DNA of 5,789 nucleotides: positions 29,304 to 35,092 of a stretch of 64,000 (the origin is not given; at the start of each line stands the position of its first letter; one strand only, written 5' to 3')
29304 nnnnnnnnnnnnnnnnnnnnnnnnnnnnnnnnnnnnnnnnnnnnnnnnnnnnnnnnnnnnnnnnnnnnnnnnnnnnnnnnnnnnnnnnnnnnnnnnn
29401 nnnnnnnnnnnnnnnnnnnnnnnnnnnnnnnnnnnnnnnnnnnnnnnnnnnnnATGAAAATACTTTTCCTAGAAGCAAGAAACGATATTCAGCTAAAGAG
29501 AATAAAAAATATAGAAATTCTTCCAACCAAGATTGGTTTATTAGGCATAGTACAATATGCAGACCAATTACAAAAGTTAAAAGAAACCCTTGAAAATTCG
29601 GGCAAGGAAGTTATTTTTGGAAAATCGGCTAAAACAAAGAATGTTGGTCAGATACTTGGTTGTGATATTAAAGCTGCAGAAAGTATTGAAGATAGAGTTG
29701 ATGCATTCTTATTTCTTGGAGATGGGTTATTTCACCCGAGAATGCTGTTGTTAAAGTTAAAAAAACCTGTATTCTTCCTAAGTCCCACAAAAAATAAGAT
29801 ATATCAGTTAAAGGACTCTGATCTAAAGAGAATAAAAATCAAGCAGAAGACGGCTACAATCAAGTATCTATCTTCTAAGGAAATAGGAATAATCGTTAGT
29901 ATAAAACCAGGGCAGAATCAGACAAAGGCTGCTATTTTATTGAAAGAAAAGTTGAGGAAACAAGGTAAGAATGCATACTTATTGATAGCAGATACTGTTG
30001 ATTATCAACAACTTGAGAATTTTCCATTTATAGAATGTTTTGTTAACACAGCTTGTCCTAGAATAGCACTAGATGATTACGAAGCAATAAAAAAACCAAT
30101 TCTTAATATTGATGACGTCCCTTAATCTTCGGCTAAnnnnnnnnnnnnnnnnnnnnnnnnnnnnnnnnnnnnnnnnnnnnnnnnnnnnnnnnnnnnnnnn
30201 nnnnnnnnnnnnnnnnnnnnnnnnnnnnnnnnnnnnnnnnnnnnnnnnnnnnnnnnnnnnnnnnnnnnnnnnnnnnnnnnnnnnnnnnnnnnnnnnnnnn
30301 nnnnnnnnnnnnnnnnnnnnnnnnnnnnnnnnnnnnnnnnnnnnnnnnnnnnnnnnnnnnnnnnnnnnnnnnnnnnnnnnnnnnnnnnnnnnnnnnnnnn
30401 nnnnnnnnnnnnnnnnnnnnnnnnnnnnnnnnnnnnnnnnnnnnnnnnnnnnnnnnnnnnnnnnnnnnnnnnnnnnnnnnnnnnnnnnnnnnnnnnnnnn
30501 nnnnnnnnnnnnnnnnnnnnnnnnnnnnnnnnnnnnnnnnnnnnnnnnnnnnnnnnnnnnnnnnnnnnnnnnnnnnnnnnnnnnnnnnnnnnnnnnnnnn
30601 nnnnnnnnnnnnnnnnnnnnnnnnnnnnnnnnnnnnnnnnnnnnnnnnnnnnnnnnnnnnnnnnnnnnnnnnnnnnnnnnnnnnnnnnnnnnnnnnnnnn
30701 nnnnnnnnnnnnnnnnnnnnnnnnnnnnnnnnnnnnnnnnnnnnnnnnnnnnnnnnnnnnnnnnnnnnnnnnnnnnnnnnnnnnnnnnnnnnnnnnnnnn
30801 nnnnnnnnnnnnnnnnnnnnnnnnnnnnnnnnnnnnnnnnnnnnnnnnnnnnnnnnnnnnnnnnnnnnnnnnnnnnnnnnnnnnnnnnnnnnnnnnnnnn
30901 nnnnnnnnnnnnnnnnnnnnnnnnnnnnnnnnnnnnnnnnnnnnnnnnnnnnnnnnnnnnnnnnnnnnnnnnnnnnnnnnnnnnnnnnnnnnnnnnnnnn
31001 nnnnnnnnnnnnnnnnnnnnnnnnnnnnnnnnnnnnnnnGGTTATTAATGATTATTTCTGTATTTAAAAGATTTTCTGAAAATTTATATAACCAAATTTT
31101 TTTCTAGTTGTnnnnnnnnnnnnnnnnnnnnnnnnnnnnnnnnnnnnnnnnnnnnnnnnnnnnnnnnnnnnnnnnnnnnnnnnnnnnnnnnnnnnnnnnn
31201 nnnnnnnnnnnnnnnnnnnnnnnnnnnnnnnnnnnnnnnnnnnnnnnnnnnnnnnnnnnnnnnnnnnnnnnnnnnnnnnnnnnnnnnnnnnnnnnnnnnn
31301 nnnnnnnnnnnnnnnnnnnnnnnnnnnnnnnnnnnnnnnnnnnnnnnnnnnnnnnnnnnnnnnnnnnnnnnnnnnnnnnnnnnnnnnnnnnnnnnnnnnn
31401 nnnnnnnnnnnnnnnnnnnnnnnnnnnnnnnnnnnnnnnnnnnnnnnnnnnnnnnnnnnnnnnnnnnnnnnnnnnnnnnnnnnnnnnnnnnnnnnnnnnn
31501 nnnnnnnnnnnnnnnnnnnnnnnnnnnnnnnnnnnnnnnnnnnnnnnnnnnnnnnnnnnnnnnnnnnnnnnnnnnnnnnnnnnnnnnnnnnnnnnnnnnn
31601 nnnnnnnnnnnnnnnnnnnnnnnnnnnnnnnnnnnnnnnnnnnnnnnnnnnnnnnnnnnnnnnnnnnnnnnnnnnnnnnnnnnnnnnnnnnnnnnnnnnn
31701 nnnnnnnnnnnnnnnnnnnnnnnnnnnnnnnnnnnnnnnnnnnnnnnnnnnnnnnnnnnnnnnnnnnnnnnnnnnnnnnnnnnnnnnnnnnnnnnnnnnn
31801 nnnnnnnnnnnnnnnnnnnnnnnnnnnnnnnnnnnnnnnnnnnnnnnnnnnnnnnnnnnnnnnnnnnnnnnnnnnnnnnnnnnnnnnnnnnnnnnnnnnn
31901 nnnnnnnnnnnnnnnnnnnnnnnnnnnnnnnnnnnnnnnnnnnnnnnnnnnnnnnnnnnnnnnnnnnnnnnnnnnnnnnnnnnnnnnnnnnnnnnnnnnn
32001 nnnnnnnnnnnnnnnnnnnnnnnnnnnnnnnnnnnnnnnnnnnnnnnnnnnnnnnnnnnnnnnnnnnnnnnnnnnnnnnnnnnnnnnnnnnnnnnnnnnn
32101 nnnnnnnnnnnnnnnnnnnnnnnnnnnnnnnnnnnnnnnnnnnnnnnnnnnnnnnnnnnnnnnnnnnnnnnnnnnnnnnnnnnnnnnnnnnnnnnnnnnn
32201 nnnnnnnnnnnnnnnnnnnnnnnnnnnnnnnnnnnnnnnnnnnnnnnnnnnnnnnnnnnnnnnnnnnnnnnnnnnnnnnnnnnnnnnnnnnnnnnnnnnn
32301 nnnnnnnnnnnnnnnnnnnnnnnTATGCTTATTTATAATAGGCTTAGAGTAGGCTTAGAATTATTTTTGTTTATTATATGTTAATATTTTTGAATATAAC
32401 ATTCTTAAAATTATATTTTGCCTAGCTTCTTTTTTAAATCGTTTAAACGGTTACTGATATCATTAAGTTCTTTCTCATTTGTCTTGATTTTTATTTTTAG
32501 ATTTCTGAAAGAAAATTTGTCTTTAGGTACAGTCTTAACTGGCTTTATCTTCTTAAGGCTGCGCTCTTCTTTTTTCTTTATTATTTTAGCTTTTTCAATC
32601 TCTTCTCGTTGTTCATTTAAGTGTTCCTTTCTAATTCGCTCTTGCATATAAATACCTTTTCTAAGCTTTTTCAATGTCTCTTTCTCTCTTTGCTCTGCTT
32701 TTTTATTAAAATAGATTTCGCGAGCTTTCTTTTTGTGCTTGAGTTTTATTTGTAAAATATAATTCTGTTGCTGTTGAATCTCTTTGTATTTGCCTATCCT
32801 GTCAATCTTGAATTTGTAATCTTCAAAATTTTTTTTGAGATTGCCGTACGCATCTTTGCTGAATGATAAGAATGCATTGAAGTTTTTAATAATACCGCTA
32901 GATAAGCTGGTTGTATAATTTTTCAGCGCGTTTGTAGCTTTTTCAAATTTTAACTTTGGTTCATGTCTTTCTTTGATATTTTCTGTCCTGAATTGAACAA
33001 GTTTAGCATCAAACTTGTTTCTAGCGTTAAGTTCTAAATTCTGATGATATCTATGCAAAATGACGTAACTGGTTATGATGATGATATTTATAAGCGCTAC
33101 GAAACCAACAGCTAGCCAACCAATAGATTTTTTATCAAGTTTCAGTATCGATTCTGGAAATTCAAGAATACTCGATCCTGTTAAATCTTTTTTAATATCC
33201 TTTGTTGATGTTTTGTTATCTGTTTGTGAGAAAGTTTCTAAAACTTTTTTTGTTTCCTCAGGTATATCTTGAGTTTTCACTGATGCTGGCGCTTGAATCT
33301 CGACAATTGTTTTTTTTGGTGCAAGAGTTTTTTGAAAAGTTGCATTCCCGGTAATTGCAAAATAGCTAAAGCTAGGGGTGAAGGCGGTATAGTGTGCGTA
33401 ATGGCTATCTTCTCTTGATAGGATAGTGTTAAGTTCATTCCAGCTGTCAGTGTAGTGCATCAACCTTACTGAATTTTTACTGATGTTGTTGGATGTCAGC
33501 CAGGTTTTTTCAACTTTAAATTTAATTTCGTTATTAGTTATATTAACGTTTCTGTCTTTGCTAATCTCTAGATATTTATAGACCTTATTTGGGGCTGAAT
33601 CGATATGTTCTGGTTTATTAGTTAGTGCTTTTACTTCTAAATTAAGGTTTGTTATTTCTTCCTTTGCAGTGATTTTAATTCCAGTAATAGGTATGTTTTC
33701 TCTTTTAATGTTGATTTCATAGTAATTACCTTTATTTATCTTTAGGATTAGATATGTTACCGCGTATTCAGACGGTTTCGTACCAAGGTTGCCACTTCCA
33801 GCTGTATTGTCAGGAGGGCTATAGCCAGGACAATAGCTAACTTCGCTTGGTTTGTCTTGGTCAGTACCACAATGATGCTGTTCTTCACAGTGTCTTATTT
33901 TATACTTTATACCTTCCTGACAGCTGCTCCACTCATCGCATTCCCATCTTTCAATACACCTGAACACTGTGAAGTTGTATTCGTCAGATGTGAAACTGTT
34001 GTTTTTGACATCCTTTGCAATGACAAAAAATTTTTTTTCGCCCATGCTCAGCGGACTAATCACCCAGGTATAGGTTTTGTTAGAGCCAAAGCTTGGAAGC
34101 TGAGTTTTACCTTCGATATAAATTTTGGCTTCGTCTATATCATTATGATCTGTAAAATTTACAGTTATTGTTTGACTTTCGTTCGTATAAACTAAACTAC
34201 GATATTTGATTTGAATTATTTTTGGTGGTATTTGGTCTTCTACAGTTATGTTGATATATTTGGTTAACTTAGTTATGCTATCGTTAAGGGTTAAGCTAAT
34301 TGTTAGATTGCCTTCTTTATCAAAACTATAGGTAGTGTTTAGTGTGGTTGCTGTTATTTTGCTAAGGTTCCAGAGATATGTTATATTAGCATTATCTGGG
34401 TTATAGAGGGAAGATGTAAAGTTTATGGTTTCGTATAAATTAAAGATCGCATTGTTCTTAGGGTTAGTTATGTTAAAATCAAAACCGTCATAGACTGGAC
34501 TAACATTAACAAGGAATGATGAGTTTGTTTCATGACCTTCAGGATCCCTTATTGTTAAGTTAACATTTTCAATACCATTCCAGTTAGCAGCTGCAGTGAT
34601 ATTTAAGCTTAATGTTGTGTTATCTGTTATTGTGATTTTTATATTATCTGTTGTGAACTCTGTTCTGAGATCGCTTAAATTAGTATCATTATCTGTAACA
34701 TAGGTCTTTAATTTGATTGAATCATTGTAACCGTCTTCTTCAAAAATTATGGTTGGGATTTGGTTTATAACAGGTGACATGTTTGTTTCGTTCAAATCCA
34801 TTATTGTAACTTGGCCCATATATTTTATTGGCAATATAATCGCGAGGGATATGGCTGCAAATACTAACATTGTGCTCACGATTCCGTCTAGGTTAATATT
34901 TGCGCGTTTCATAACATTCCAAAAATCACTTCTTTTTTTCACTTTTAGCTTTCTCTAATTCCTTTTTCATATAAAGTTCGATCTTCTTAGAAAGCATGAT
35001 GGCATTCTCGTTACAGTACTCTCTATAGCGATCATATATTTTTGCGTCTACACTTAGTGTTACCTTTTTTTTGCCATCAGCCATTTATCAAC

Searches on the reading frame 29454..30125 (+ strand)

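Call 8: search_protein_families(library=pfam, proteins=[window:29454-30125:+])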
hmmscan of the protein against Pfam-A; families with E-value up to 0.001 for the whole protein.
window:29454-30125:+ (223 aa): 1 family
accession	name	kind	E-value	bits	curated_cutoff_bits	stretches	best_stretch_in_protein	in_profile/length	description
PF01866.22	Diphthamide_syn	-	1.8e-45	156.1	33.2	1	3-219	65-285/302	Putative diphthamide synthesis protein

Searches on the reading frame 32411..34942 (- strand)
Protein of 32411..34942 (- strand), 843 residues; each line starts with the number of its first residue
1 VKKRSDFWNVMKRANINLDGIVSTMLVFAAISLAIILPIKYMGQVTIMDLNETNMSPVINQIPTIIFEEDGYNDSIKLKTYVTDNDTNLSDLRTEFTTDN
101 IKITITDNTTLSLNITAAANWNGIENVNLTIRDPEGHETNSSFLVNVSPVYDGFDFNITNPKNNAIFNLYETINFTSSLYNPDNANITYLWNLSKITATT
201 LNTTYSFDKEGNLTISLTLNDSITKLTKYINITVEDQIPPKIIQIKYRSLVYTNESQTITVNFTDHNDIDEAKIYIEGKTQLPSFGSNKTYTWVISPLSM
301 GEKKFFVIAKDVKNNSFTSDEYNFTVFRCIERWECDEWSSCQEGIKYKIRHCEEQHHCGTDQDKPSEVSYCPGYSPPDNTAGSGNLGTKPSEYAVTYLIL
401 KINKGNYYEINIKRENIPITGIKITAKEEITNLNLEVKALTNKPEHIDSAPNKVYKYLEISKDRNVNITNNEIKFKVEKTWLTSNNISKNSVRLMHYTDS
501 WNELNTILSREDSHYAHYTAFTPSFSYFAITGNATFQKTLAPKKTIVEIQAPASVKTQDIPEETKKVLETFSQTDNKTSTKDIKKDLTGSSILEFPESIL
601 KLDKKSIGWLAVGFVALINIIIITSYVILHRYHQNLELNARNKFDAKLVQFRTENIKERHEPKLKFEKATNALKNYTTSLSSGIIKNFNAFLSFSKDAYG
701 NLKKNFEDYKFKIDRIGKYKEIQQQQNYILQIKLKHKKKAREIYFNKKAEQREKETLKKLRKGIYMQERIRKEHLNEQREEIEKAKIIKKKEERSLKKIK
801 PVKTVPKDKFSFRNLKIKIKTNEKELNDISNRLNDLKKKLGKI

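Call 8: search_protein_families(library=pfam, proteins=[window:32411-34942:-])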
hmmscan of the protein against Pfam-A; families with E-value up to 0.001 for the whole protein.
window:32411-34942:- (843 aa): 1 family
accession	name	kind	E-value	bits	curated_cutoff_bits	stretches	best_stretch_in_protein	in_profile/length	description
PF00801.26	PKD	-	0.00082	19.8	23.5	0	167-234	11-80/80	PKD domain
